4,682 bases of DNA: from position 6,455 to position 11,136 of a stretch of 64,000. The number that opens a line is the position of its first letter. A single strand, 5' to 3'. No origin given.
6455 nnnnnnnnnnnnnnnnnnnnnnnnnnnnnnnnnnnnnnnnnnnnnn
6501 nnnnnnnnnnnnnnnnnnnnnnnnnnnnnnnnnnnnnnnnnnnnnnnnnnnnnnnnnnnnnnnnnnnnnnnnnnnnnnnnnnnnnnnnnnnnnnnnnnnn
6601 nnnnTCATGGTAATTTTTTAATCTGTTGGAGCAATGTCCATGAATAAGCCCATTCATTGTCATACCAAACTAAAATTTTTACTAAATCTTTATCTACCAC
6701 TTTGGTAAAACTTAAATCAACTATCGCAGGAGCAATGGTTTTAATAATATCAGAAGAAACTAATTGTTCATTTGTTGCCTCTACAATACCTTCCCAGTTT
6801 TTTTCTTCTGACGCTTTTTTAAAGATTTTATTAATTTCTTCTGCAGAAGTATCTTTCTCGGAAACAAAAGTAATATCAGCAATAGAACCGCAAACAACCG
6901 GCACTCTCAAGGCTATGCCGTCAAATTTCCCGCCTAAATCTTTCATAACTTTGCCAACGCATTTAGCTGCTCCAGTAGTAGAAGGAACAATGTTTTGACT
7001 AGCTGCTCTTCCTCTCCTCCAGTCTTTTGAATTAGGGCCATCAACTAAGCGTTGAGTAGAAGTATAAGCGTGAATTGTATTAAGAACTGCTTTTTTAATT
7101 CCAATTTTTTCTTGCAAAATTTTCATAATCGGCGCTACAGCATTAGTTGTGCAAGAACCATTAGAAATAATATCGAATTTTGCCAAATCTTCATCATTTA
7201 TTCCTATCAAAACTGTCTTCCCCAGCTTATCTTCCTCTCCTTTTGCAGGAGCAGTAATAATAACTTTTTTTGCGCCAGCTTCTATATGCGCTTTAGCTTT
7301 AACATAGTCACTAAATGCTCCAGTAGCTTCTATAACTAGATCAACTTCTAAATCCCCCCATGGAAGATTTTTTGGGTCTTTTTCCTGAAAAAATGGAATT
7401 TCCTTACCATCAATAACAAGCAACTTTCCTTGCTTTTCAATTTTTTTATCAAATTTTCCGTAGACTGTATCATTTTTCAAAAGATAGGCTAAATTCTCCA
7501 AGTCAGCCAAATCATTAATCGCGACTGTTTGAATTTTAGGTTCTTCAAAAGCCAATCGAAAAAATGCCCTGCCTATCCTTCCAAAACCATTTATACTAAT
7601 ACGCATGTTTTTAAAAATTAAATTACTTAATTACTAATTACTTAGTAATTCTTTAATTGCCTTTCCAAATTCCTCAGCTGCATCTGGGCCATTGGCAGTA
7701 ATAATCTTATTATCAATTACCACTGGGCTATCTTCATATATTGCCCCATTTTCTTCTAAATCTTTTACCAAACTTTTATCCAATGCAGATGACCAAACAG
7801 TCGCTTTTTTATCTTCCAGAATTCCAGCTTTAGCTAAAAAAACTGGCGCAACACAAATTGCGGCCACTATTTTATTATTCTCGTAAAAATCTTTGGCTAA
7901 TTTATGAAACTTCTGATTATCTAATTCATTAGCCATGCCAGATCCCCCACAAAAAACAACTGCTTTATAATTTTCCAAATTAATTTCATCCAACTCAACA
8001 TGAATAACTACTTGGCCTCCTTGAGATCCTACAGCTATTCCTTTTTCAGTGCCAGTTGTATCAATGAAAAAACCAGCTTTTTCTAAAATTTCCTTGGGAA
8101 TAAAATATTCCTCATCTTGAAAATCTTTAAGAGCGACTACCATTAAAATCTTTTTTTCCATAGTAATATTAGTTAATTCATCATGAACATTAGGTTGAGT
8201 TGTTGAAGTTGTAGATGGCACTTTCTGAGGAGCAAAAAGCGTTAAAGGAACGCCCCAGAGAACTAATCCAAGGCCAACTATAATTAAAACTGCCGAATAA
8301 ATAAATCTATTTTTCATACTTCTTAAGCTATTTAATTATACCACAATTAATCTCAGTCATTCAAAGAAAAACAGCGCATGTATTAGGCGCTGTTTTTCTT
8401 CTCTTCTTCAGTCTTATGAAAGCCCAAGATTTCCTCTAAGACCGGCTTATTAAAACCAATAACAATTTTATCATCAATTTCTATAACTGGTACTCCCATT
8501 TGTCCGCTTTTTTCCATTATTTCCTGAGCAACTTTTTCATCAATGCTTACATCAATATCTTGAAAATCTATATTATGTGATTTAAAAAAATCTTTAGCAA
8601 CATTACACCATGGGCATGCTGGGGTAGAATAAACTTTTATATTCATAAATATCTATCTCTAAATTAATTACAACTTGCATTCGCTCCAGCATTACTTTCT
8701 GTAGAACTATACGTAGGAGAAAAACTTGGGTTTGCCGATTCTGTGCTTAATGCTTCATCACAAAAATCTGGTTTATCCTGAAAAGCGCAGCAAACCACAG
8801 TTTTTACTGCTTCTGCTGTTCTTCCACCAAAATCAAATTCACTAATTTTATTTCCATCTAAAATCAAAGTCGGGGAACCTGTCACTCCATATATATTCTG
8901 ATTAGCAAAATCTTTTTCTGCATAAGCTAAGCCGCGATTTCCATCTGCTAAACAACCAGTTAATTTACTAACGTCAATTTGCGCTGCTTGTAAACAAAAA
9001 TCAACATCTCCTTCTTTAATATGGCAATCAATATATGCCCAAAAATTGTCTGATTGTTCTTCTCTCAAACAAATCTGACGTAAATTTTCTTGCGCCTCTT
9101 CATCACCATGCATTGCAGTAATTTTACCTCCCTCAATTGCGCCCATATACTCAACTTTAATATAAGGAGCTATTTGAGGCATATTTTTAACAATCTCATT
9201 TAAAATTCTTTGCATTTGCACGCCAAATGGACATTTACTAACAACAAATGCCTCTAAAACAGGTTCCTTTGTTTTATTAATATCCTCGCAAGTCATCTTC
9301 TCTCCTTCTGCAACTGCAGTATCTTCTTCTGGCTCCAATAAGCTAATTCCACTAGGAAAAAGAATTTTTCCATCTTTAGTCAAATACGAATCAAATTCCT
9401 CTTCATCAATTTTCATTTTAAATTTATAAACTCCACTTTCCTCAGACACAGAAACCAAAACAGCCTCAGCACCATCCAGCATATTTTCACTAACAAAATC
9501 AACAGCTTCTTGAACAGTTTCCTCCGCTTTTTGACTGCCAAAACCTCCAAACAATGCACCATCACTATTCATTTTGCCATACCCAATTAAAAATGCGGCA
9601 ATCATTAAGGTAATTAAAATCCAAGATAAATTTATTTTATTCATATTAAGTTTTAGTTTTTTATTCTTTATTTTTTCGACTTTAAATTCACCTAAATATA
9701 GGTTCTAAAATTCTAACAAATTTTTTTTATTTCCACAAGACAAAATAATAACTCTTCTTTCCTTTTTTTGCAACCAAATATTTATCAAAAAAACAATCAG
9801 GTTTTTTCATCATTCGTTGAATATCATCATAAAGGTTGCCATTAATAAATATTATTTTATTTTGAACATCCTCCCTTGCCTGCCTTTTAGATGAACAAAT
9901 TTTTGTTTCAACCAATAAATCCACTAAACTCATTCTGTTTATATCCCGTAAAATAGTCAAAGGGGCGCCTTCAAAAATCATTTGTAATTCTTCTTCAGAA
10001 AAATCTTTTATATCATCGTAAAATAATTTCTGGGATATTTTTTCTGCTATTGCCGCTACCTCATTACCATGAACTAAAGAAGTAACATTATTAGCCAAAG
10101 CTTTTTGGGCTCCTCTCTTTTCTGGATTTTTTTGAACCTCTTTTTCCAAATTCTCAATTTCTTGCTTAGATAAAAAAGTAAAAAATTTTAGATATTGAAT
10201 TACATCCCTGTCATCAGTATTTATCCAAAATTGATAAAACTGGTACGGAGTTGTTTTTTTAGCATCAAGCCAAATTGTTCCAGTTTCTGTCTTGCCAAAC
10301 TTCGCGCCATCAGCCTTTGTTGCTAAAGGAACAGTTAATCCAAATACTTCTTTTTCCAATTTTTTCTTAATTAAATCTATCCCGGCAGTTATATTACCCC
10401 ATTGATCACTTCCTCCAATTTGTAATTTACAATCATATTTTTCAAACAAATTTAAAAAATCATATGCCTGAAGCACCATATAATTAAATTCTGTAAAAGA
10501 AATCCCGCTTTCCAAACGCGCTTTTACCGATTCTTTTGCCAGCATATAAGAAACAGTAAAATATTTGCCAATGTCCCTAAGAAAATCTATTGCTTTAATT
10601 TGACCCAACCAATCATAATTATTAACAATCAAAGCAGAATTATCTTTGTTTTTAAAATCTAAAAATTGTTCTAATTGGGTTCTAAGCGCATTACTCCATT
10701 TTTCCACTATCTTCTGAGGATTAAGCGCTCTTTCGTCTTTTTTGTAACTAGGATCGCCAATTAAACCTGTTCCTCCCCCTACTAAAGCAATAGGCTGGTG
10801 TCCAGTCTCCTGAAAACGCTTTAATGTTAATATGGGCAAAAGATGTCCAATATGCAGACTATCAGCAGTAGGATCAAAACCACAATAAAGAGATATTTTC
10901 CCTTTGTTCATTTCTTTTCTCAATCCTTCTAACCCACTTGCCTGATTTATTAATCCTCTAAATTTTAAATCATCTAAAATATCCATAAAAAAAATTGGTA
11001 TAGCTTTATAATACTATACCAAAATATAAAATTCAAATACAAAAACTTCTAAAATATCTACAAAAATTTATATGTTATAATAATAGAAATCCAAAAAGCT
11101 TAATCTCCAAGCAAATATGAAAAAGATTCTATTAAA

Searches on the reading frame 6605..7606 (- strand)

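Call 15: search_protein_families(library=pfam, proteins=[window:6605-7606:-], max_evalue=0.01)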
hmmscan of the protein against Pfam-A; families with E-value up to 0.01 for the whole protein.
window:6605-7606:- (333 aa): 2 families
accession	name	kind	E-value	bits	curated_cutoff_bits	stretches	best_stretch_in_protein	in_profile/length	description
PF02800.25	Gp_dh_C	-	5.5e-55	185.7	24.4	1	157-315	1-158/158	Glyceraldehyde 3-phosphate dehydrogenase, C-terminal domain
PF00044.30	Gp_dh_N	-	1.3e-38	131.7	31.7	1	1-100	1-100/101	Glyceraldehyde 3-phosphate dehydrogenase, NAD binding domain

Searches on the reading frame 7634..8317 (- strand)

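Call 15: search_protein_families(library=pfam, proteins=[window:7634-8317:-], max_evalue=0.01)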
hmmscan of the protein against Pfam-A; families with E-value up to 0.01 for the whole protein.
window:7634-8317:- (227 aa): 2 families
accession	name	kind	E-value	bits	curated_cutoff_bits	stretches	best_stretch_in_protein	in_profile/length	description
PF01965.30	DJ-1_PfpI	-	5.9e-40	137.2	26.6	1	55-222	1-163/165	DJ-1/PfpI family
PF17124.11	ThiJ_like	-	0.0014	18.9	30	1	110-180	78-157/186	ThiJ/PfpI family-like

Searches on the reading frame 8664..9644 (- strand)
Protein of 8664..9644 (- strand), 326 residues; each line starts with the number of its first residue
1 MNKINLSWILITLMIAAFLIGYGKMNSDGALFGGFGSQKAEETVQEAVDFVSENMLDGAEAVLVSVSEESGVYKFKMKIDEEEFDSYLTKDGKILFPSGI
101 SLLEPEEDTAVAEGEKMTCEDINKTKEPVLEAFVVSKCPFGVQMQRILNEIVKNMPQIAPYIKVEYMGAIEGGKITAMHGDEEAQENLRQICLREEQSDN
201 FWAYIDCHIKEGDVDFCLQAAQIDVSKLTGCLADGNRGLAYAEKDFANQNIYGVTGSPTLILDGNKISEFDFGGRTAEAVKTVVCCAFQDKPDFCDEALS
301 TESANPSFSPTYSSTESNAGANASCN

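Call 15: search_protein_families(library=pfam, proteins=[window:8664-9644:-], max_evalue=0.01)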
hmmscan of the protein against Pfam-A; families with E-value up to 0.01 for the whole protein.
window:8664-9644:- (326 aa): 1 family
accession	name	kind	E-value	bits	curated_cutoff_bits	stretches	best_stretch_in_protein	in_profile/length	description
PF03227.22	GILT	-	0.00063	20.5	22.4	1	131-217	3-103/107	Gamma interferon inducible lysosomal thiol reductase (GILT)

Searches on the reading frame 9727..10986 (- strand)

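Call 15: search_protein_families(library=pfam, proteins=[window:9727-10986:-], max_evalue=0.01)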
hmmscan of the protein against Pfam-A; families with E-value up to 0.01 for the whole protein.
window:9727-10986:- (419 aa): 3 families
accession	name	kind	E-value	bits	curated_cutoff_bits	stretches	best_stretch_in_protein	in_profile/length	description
PF00579.31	tRNA-synt_1b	-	1.8e-87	293.8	21.1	1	27-322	2-291/292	tRNA synthetases class I (W and Y)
PF22421.1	SYY_C-terminal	-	2.6e-21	75.7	27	1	333-416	1-83/83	Tyrosine--tRNA ligase SYY-like C-terminal domain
PF01479.30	S4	-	0.00013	22.1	22.8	1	354-388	3-37/48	S4 domain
